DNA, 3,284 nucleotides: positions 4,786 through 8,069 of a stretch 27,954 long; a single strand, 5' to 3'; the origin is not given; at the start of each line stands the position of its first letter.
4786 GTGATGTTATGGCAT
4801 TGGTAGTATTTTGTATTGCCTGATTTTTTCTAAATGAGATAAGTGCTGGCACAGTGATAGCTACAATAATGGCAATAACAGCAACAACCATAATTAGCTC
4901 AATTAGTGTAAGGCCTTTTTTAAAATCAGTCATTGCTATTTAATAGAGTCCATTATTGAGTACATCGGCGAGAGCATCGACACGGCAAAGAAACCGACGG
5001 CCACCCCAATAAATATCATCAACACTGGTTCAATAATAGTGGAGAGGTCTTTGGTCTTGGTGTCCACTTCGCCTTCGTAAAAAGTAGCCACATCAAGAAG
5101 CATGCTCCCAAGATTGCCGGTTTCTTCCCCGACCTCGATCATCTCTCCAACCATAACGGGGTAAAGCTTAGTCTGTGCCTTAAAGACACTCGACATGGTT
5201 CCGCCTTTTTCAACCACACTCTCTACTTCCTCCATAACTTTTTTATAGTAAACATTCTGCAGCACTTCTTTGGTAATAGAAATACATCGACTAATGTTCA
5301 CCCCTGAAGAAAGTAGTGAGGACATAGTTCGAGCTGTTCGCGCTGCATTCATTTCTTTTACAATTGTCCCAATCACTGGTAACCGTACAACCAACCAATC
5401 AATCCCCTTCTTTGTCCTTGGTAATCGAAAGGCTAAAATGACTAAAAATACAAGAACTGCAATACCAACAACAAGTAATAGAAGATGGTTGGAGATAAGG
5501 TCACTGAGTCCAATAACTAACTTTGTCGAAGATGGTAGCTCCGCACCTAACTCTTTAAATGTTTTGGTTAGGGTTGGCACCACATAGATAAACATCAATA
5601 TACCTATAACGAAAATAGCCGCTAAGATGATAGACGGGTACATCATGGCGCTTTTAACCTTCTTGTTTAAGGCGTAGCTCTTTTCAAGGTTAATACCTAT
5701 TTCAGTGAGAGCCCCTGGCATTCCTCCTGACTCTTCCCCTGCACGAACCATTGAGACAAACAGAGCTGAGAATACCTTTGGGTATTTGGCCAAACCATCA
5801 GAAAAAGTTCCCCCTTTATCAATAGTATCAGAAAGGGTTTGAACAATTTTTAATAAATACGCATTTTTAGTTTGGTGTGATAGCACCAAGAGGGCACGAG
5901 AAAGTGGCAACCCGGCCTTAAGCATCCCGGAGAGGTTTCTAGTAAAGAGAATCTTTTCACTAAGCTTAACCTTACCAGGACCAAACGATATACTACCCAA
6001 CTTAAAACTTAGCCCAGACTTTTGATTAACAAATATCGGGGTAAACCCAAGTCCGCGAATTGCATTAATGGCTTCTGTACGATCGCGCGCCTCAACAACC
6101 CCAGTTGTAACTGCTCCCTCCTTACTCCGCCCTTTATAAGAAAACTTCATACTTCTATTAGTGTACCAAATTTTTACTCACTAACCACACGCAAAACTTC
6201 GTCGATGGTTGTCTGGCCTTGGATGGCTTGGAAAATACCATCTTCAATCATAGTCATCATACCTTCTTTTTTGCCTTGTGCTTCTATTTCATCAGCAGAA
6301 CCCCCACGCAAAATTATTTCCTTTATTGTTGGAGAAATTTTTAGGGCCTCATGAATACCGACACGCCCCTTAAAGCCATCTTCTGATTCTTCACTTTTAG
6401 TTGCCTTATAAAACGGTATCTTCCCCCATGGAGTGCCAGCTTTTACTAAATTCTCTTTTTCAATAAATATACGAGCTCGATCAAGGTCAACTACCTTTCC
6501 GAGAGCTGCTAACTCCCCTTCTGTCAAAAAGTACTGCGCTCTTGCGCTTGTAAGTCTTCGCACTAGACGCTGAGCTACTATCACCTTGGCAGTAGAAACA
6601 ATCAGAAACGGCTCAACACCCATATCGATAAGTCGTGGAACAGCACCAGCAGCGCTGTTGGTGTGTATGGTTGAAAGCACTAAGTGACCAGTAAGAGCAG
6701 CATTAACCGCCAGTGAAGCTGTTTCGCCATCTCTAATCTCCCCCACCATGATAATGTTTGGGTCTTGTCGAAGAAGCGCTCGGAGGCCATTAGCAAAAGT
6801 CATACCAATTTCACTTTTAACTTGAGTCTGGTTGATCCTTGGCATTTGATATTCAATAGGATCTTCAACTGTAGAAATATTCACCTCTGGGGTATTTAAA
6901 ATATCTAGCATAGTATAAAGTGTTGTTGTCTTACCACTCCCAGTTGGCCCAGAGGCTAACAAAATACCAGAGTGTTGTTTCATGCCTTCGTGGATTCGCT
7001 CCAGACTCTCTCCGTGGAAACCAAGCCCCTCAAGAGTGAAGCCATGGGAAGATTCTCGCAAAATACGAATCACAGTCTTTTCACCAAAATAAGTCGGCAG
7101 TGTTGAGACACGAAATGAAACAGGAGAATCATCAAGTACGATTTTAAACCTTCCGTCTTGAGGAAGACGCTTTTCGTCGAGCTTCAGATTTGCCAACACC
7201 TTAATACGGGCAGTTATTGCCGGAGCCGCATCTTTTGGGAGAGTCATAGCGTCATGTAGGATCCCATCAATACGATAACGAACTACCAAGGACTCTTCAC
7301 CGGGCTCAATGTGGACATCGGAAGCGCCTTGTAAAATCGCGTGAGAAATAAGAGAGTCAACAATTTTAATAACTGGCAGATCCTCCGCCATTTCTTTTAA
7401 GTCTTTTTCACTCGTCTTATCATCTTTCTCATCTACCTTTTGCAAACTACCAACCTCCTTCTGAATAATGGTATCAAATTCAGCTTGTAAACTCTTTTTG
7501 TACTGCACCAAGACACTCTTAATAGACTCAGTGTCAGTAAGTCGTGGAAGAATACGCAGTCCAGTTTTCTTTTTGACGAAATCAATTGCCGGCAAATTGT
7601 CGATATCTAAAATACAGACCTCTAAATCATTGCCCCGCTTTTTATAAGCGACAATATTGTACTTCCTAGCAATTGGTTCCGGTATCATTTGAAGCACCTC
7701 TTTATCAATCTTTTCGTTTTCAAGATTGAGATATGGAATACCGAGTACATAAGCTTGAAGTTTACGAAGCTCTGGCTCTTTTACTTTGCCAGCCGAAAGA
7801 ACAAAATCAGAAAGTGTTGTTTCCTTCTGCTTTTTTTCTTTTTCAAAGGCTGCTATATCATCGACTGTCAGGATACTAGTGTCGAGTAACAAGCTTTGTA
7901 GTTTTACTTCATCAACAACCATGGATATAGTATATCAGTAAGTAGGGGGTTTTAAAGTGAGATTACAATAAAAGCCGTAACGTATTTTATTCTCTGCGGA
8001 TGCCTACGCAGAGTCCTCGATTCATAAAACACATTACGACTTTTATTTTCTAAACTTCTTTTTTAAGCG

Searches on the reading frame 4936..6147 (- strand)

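Call 80: search_protein_families(library=pfam, proteins=[window:4936-6147:-], max_evalue=0.001)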
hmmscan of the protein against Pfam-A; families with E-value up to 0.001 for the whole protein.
window:4936-6147:- (403 aa): 1 family
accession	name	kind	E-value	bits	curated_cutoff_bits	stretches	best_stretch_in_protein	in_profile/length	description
PF00482.28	T2SSF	-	4.8e-53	178.8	25.2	2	68-191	1-125/125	Type II secretion system (T2SS), protein F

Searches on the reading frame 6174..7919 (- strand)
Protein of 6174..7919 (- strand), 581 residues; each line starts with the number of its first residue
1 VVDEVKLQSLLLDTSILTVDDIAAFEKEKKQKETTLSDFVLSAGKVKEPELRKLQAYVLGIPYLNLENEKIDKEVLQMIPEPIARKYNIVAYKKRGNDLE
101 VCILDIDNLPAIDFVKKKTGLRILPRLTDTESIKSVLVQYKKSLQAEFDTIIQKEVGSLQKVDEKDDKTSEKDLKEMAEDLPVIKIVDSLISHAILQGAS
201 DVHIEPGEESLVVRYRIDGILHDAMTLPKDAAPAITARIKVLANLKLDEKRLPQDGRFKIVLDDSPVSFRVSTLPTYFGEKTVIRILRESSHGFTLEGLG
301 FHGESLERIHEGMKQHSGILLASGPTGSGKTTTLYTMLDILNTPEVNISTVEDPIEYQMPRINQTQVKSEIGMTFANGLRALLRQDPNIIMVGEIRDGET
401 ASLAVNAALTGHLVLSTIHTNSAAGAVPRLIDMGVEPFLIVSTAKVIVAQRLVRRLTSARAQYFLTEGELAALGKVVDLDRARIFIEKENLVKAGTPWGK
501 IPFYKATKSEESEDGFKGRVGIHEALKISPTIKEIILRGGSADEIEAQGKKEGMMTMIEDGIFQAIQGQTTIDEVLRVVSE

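Call 80: search_protein_families(library=pfam, proteins=[window:6174-7919:-], max_evalue=0.001)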
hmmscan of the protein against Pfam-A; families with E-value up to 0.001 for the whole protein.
window:6174-7919:- (581 aa): 2 families
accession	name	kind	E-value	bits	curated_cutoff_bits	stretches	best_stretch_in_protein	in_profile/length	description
PF00437.27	T2SSE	-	1.6e-120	402.6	24.9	1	178-577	3-370/370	Type II/IV secretion system protein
PF05157.20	MshEN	-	2.8e-11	43.7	23.1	1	59-142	1-85/90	MshEN domain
